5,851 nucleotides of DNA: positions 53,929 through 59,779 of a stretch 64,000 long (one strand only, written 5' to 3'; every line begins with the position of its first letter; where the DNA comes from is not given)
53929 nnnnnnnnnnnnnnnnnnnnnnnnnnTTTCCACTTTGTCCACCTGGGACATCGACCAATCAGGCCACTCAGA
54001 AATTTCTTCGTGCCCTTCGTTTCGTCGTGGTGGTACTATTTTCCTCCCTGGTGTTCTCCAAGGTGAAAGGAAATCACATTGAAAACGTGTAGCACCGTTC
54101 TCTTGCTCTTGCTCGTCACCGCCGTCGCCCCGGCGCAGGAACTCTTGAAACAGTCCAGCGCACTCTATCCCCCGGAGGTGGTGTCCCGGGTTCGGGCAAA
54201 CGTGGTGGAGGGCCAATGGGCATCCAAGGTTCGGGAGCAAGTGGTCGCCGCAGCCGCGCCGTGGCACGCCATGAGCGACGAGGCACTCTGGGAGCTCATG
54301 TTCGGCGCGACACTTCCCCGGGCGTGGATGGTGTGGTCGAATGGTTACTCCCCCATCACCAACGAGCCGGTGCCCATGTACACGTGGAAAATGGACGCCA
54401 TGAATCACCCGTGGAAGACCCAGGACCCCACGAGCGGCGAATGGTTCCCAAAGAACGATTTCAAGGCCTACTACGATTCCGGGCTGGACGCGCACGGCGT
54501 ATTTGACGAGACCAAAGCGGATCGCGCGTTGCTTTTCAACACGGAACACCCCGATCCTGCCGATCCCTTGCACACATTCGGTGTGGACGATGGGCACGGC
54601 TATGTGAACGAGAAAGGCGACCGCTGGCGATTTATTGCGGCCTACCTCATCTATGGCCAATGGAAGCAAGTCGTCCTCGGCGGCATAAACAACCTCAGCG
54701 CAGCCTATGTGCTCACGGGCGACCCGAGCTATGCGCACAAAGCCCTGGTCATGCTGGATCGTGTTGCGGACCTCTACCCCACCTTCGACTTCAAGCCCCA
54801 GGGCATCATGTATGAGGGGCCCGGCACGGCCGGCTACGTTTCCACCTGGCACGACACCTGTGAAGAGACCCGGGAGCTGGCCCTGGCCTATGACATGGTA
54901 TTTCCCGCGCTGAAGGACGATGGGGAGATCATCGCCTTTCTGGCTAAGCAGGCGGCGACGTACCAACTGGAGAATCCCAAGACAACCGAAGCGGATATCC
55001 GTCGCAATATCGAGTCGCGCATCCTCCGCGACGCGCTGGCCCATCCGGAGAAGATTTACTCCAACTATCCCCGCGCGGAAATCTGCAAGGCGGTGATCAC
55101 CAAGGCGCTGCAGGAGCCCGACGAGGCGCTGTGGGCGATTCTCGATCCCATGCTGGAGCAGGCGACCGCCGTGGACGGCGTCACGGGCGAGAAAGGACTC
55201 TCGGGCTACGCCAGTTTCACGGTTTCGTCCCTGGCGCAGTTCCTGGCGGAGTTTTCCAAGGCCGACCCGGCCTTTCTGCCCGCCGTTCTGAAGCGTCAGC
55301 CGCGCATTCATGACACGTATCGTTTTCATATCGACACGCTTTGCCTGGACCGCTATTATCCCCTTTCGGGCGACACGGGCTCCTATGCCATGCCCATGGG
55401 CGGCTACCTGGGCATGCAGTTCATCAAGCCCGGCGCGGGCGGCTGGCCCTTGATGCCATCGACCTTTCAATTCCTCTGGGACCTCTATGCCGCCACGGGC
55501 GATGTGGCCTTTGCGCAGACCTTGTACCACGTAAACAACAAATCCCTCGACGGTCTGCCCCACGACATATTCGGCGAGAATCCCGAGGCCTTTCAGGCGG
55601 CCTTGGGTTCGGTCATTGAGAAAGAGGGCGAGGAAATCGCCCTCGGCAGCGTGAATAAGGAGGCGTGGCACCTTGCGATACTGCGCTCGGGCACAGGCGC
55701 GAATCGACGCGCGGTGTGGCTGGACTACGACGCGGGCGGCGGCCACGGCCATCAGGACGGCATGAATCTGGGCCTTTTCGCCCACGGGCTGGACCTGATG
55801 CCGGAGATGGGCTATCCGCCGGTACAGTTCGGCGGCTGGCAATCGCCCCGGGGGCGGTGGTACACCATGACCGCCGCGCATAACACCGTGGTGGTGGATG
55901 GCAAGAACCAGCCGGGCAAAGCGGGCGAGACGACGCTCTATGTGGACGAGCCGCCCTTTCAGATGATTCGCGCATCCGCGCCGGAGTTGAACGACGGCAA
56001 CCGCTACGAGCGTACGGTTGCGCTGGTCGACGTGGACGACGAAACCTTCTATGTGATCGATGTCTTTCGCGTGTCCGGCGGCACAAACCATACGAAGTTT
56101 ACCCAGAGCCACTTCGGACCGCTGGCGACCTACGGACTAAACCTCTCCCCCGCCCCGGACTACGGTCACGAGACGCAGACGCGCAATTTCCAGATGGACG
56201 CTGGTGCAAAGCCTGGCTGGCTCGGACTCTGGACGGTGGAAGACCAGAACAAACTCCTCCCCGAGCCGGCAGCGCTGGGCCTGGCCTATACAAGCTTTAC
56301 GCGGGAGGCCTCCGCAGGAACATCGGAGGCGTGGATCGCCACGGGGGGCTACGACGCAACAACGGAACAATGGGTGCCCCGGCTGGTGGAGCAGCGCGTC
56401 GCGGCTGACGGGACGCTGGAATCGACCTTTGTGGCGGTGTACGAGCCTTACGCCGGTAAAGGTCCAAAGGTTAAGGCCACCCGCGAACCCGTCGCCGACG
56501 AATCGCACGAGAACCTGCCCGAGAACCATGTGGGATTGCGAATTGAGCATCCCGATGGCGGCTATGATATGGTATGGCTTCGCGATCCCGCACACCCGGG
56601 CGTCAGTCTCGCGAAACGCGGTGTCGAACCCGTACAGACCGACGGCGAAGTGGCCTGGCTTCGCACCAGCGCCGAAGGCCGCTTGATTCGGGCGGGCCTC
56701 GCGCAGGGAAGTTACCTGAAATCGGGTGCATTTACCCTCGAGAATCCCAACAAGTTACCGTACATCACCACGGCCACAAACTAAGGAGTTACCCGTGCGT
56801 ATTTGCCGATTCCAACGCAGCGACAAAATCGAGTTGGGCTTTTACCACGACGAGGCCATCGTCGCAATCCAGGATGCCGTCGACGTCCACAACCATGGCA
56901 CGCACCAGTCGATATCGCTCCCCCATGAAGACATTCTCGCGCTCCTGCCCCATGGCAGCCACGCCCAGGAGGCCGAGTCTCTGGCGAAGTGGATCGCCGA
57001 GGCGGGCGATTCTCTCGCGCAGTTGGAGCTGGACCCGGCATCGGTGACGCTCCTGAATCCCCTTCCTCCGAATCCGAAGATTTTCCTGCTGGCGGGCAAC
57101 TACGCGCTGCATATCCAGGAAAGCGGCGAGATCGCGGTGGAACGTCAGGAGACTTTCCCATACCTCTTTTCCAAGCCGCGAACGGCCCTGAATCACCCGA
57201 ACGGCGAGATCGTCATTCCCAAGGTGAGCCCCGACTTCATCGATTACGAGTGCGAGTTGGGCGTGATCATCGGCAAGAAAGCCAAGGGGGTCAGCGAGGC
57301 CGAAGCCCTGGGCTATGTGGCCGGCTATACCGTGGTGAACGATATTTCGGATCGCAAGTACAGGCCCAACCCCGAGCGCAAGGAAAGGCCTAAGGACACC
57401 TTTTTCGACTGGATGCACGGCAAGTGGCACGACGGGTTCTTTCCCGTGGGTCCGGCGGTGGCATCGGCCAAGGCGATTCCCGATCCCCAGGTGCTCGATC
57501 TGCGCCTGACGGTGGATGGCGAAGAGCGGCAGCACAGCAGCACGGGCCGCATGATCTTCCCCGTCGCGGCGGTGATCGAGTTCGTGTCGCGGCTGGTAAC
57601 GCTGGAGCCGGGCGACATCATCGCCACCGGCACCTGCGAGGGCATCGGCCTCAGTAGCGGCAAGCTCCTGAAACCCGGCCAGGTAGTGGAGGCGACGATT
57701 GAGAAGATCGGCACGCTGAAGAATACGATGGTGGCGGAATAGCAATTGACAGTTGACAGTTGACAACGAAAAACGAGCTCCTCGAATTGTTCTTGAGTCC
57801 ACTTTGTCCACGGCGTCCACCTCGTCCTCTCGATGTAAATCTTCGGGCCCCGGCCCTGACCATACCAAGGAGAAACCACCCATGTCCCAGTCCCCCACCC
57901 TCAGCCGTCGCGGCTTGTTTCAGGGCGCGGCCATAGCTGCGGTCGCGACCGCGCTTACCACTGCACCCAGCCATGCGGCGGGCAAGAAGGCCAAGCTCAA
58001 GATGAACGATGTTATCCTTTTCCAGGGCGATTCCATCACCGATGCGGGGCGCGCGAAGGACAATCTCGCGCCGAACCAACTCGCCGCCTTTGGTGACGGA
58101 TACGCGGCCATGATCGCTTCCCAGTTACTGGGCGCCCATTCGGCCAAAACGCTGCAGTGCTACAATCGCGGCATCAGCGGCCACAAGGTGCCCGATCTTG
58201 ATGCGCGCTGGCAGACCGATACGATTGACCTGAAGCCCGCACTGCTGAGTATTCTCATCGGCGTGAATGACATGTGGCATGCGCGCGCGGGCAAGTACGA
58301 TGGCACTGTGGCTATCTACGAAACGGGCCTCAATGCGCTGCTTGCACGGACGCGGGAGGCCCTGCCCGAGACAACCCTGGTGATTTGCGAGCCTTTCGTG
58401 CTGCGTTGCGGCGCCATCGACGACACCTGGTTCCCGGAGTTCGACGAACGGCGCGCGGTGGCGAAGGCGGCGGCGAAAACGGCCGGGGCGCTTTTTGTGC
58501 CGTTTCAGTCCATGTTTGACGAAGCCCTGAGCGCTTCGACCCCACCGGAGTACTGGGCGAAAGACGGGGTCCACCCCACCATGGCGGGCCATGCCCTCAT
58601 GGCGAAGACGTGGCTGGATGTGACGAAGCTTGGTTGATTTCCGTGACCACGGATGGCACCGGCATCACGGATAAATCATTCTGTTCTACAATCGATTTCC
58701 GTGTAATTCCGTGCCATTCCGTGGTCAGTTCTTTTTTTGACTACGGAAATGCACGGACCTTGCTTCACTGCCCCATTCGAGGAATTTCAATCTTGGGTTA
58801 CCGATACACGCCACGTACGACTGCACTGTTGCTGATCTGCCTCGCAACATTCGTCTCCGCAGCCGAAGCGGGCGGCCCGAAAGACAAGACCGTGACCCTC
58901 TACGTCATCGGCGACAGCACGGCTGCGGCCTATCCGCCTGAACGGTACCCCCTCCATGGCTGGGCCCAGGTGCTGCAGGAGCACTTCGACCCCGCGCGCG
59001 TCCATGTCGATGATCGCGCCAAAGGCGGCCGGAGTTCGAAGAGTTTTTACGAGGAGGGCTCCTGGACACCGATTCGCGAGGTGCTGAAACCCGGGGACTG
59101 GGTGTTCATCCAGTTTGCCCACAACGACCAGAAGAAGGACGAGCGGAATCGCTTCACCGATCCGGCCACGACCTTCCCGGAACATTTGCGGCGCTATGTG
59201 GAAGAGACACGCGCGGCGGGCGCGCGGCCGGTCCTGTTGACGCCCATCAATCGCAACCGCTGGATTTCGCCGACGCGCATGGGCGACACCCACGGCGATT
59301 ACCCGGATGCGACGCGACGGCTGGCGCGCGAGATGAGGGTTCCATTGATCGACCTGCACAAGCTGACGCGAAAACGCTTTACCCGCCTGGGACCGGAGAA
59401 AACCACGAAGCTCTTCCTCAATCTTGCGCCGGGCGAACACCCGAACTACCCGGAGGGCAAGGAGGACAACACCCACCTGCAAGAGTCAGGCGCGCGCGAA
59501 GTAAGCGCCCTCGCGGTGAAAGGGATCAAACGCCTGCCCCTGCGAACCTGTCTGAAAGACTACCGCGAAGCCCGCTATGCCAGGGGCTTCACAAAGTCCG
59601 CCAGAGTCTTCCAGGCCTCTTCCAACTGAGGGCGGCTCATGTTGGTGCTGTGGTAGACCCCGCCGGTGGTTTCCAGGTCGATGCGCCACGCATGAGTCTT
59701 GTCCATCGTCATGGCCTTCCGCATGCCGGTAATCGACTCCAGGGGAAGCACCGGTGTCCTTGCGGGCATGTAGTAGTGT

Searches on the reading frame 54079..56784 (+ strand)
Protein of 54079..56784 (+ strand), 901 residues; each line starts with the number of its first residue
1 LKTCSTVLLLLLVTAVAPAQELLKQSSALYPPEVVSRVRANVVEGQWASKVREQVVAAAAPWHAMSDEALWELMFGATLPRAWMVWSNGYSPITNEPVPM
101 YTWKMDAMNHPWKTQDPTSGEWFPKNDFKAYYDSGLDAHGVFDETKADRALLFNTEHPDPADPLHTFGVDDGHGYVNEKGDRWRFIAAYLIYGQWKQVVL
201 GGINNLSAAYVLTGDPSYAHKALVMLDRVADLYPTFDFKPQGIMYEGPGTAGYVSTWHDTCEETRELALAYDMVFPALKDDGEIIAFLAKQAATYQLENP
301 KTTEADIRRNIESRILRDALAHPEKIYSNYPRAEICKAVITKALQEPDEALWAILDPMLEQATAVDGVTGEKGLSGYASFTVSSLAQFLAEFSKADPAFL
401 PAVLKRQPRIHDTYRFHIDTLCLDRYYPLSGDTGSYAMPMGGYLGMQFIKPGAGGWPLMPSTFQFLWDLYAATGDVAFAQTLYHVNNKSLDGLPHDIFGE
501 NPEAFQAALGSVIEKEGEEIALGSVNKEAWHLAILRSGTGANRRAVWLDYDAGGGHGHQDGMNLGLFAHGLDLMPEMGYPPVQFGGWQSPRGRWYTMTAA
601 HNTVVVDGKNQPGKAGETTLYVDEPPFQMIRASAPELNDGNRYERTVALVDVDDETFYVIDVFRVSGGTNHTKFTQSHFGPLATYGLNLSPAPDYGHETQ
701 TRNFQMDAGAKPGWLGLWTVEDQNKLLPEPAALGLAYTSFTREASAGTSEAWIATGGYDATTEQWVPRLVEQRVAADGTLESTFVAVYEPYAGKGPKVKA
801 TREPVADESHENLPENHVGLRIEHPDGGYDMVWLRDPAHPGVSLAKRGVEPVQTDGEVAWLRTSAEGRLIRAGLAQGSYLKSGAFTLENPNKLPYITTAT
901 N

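Call 54: search_protein_families(library=pfam, proteins=[window:54079-56784:+], max_evalue=0.00001)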
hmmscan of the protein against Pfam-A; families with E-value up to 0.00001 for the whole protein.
window:54079-56784:+ (901 aa): 1 family
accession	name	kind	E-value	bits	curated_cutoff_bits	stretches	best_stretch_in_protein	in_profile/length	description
PF07940.18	Hepar_II_III_C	-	2e-09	37.8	24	1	552-725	35-197/237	Heparinase II/III-like, C-terminal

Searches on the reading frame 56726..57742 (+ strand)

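Call 54: search_protein_families(library=pfam, proteins=[window:56726-57742:+], max_evalue=0.00001)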
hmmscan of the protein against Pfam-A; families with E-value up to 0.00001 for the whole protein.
window:56726-57742:+ (338 aa): 1 family
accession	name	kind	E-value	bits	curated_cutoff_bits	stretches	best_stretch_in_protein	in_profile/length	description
PF01557.24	FAA_hydrolase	-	8.5e-59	199.2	23.9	1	118-335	1-213/214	Fumarylacetoacetate (FAA) hydrolase C-terminal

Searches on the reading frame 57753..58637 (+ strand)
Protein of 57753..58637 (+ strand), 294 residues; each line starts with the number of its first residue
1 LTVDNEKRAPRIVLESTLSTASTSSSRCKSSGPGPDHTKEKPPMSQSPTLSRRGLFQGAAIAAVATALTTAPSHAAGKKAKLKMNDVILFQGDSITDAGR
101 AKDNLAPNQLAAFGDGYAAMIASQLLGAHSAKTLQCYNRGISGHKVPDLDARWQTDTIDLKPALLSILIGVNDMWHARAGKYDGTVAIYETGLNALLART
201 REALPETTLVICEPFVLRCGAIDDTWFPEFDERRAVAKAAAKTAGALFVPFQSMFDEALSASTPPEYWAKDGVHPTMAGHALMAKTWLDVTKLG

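Call 54: search_protein_families(library=pfam, proteins=[window:57753-58637:+], max_evalue=0.00001)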
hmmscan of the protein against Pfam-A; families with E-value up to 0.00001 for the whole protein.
window:57753-58637:+ (294 aa): 2 families
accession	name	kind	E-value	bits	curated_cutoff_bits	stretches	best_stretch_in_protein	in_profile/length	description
PF13472.12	Lipase_GDSL_2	-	9.8e-23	82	32.9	1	92-282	3-178/178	GDSL-like Lipase/Acylhydrolase family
PF00657.28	Lipase_GDSL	-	5.5e-12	46.7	23.6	1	88-285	1-206/208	GDSL-like Lipase/Acylhydrolase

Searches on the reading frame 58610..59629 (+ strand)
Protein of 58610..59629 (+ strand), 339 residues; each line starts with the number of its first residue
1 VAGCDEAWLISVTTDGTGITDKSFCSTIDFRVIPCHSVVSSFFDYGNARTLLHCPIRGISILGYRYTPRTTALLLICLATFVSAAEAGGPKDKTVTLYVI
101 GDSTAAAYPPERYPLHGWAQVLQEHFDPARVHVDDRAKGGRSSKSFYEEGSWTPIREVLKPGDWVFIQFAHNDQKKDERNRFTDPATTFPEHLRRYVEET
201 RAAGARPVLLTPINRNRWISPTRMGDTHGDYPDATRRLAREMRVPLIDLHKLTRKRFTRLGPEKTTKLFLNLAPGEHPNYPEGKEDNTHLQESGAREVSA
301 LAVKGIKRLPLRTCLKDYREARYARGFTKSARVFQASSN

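Call 54: search_protein_families(library=pfam, proteins=[window:58610-59629:+], max_evalue=0.00001)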
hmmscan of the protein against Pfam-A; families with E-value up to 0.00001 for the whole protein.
window:58610-59629:+ (339 aa): 2 families
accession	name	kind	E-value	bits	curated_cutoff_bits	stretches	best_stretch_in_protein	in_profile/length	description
PF13472.12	Lipase_GDSL_2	-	4.5e-17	63.5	32.9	1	99-260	1-160/178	GDSL-like Lipase/Acylhydrolase family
PF00657.28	Lipase_GDSL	-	3.2e-09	37.7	23.6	1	98-299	2-205/208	GDSL-like Lipase/Acylhydrolase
